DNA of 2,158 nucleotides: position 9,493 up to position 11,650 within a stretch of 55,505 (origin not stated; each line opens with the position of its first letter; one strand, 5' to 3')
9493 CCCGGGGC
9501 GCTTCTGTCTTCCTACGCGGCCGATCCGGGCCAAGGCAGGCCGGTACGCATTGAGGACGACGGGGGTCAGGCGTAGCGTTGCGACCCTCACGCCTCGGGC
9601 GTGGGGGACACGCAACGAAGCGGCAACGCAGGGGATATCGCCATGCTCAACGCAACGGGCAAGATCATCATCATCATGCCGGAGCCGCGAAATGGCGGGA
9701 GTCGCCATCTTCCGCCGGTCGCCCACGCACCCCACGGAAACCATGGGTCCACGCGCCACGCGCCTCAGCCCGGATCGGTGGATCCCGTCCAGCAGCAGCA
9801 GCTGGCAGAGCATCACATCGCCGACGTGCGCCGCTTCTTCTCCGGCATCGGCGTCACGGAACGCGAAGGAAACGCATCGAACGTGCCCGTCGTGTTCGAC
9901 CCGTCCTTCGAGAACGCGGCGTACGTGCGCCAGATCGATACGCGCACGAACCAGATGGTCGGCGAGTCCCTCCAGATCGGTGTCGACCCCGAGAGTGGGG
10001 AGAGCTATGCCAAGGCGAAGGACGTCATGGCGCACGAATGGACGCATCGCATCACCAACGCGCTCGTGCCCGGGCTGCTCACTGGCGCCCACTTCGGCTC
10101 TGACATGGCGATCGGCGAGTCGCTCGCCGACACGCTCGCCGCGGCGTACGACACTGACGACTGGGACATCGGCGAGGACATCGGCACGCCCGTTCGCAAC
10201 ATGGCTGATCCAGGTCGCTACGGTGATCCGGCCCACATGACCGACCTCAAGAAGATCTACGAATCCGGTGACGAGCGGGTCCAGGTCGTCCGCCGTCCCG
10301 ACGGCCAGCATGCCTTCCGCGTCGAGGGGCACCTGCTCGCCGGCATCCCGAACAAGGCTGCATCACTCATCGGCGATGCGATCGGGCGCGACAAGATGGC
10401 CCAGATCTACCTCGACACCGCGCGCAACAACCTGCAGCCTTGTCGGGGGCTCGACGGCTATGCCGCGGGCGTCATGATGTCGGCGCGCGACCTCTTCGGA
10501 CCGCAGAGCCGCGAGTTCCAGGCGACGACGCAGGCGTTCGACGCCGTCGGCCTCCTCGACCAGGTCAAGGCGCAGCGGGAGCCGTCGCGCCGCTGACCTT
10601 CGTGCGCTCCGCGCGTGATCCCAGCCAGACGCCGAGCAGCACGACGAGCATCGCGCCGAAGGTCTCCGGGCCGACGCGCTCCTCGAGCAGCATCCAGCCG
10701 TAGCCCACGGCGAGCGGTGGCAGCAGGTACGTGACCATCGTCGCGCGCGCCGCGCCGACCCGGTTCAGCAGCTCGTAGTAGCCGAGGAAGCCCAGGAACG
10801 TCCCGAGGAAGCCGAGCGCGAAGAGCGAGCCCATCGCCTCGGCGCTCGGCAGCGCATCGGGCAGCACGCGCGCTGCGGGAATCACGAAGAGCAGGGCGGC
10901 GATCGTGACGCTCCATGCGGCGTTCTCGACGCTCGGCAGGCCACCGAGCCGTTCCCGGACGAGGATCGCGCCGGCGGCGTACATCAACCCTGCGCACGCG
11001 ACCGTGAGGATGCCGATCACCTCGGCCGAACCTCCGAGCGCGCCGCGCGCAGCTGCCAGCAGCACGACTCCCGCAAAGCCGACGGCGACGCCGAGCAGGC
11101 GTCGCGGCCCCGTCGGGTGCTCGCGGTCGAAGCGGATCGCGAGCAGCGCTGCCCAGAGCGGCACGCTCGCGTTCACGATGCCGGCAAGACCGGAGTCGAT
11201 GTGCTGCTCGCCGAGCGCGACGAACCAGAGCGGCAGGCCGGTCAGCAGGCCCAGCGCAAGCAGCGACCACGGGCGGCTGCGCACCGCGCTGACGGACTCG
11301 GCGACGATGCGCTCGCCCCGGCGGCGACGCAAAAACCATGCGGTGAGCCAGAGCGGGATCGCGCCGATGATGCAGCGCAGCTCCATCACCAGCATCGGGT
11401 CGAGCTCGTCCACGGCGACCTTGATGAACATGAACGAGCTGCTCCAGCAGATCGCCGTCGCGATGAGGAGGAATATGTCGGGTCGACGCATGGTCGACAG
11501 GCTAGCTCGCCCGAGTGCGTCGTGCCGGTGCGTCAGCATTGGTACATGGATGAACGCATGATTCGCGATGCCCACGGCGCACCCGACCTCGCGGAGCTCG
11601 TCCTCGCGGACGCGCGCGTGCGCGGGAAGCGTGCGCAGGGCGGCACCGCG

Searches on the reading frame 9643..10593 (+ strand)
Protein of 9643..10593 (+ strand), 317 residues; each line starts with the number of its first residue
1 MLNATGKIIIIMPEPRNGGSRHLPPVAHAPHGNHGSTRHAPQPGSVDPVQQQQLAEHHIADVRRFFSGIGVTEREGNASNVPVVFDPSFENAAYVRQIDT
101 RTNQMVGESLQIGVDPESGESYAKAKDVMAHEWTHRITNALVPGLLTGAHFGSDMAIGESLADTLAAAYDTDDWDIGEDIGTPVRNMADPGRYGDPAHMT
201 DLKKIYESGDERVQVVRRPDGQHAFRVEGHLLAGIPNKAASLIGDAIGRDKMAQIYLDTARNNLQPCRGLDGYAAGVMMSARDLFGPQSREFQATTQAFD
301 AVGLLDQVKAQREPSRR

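Call 13: search_protein_families(library=pfam, proteins=[window:9643-10593:+], max_evalue=0.01)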
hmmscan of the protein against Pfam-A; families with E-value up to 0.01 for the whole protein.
window:9643-10593:+ (317 aa): 1 family
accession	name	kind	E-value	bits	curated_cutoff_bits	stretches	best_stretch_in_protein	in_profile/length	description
PF02868.21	Peptidase_M4_C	-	1.8e-16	60.9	24.4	1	156-303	11-164/165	Thermolysin metallopeptidase, alpha-helical domain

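Call 14: find_homologous_proteins(query=window:9643-10593:+, max_evalue=1e-10)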
Query window:9643-10593:+ (317 aa): 16 proteins with E <= 1e-10 among 3006 candidates.
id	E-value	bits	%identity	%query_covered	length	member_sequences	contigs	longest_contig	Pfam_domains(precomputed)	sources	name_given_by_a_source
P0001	1.0e-211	720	100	100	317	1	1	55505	PF02868.22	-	-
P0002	2.5e-79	285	49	98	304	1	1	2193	PF02868.22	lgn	-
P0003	2.2e-68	249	46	81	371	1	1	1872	PF02868.22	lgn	-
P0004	5.7e-68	248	44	84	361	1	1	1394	PF02868.22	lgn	-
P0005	1.4e-60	224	47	82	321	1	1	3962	PF02868.22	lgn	-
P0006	2.4e-58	216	43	84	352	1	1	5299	PF02868.22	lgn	-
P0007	4.0e-57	212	41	90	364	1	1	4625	PF02868.22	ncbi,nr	ncbi:MAG: peptidase family protein, partial [Thermoleophilia bacterium]|nr:peptidase family protein 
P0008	1.9e-56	210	41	85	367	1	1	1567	PF02868.22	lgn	-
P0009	2.9e-56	210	42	85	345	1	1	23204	PF02868.22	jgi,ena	-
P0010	3.3e-56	209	48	82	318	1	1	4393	PF02868.22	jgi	jgi:Zn-dependent metalloprotease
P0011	2.4e-48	184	39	96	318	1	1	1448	PF02868.22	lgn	-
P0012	2.3e-42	164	38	81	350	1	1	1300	PF02868.22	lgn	-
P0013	2.1e-40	157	41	77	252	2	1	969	PF02868.22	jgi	-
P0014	2.2e-35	141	46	50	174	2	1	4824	PF02868.22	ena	-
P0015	1.0e-32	132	47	52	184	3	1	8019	-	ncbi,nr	ncbi:MAG: bacillolysin, partial [Thermoleophilia bacterium]|nr:bacillolysin [Thermoleophilia bacteri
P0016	2.0e-17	82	37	51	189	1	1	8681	PF02868.22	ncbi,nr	ncbi:MAG: M4 family metallopeptidase [Thermoleophilia bacterium]|nr:M4 family metallopeptidase [Ther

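Call 27: find_encoding_contigs(protein=P0006, flank=6000, max_places=4)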
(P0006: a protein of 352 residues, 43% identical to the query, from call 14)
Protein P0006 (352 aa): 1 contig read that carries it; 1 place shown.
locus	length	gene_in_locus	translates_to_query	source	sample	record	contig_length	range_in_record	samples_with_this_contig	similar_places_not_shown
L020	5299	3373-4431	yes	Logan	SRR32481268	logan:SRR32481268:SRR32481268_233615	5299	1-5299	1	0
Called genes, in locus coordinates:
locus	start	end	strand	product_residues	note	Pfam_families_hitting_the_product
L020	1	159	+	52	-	?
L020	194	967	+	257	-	PF02146:SIR2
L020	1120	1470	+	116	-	-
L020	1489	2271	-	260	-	-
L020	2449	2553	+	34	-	-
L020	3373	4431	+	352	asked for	PF02868:Peptidase_M4_C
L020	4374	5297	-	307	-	?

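Call 28: find_encoding_contigs(protein=P0007, flank=6000, max_places=4)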
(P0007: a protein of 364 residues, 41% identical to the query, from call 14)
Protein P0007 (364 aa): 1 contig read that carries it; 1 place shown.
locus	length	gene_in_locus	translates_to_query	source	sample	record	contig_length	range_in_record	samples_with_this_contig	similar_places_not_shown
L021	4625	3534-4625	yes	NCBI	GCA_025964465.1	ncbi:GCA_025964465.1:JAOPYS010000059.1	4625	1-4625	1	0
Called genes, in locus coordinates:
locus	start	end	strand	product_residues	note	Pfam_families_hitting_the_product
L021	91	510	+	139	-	-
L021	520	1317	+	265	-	PF02146:SIR2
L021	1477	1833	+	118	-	-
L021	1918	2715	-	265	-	-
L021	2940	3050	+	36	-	-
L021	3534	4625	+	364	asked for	PF02868:Peptidase_M4_C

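Call 29: find_encoding_contigs(protein=P0010, flank=6000, max_places=4)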
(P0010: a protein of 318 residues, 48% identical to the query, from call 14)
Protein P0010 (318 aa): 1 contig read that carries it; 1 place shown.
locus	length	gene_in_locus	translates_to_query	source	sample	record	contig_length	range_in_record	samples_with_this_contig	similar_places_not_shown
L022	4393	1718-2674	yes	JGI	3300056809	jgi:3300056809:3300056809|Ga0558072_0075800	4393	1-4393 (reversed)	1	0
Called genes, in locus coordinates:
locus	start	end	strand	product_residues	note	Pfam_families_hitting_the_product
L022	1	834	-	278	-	?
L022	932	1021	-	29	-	-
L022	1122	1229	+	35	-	-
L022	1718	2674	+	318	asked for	PF02868:Peptidase_M4_C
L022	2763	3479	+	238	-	-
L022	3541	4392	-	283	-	?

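Call 30: find_encoding_contigs(protein=P0005, flank=6000, max_places=4)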
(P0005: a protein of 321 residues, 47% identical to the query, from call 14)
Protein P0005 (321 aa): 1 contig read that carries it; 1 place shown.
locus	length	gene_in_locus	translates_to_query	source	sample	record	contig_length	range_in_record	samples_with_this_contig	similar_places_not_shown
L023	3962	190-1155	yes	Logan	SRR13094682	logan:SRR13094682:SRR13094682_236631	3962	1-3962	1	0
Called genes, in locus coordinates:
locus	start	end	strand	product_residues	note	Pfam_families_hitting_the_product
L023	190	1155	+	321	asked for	PF02868:Peptidase_M4_C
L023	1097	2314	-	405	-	PF00892:EamA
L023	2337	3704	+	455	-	PF00082:Peptidase_S8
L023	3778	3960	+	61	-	?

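Call 31: find_encoding_contigs(protein=P0015, flank=6000, max_places=4)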
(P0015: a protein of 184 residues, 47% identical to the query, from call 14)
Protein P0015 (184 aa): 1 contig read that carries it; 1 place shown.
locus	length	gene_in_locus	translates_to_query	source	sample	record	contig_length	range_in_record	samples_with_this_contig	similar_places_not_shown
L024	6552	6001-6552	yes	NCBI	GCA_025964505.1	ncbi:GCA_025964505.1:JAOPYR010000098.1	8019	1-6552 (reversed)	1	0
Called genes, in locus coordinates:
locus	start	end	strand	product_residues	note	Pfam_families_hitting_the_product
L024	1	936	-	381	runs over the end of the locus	-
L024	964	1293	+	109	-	-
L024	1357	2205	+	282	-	PF00497:SBP_bac_3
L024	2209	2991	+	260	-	PF00528:BPD_transp_1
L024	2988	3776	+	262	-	PF02463:SMC_N, PF00005:ABC_tran, PF13304:AAA_21 (faint)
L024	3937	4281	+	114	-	-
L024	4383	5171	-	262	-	-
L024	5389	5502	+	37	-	-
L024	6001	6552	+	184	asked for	?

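Call 32: find_encoding_contigs(protein=P0016, flank=6000, max_places=4)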
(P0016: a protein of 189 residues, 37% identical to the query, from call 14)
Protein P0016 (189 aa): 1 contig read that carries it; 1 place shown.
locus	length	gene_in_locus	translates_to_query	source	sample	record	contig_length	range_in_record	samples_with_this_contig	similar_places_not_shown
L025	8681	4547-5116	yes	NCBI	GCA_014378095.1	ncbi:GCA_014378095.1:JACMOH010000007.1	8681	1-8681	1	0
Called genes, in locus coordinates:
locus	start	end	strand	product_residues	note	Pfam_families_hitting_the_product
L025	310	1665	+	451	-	PF07690:MFS_1, PF12832:MFS_1_like, PF11700:ATG22, PF07690:MFS_1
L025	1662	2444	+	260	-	PF01553:Acyltransferase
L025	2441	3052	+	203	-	PF00440:TetR_N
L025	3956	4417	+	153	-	-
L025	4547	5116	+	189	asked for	PF02868:Peptidase_M4_C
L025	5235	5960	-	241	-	-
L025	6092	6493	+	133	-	-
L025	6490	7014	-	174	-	PF13563:2_5_RNA_ligase2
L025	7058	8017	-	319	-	PF19300:BPD_transp_1_N (weak), PF00528:BPD_transp_1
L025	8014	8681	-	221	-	PF00496:SBP_bac_5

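Call 33: find_encoding_contigs(protein=P0014, flank=6000, max_places=4)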
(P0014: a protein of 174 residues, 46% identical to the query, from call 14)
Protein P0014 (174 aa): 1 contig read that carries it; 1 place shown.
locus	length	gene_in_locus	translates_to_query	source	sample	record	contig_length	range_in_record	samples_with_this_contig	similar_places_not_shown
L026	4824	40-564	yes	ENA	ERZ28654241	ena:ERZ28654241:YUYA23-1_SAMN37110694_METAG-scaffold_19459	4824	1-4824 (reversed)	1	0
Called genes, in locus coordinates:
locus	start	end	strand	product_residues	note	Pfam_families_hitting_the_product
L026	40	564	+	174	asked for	PF02868:Peptidase_M4_C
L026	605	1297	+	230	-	PF07705:CARDB (weak)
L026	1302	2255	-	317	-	PF19300:BPD_transp_1_N (faint), PF00528:BPD_transp_1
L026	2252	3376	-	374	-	PF00496:SBP_bac_5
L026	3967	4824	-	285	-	?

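Call 75: search_protein_families(library=ncbifam, proteins=[window:9643-10593:+], max_evalue=0.1)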
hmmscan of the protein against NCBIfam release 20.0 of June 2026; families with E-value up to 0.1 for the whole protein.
window:9643-10593:+ (317 aa): 0 families

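Call 76: search_solved_structures(query=window:9643-10593:+, max_evalue=0.001)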
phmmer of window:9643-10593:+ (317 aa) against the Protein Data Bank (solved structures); distinct sequences matched with E-value up to 0.001: 11.
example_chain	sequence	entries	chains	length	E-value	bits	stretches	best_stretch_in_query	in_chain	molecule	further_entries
4m65_A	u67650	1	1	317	5.3e-17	65.7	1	125-304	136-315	Thermolysin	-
1kei_A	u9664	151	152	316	5.5e-17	65.6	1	125-304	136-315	Thermolysin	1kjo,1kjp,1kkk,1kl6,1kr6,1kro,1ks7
5fxn_A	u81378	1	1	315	5.7e-17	65.6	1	125-304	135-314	THERMOLYSIN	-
1fj3_A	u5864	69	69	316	5.7e-17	65.6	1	125-304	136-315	THERMOLYSIN | PROTEIN (THERMOLYSIN)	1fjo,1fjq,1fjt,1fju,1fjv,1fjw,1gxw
5a3y_A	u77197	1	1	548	2e-16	63.8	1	125-304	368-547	THERMOLYSIN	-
1npc_A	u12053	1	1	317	1.4e-13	54.5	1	122-304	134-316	NEUTRAL PROTEASE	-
1esp_A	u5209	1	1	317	6.6e-13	52.2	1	122-304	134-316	NEUTRAL PROTEASE MUTANT E144S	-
7skl_A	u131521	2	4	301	1e-11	48.3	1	105-291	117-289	Zinc metalloproteinase aureolysin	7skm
1bqb_A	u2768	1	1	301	1.3e-11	47.9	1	100-299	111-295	PROTEIN (AUREOLYSIN)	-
4b52_A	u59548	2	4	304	3.9e-11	46.4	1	122-304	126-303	BACILLOLYSIN | Gentlyase metalloprotease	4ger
1trl_A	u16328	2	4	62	2.3e-06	30.8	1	246-304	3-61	THERMOLYSIN FRAGMENT 255 - 316 | Thermolysin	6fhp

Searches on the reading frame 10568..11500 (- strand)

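Call 13: search_protein_families(library=pfam, proteins=[window:10568-11500:-], max_evalue=0.01)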
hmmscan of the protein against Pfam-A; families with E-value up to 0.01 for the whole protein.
window:10568-11500:- (311 aa): 1 family
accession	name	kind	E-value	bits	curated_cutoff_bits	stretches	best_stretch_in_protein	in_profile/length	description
PF00892.27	EamA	-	1.1e-38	133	28.2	2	9-148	4-133/135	EamA-like transporter family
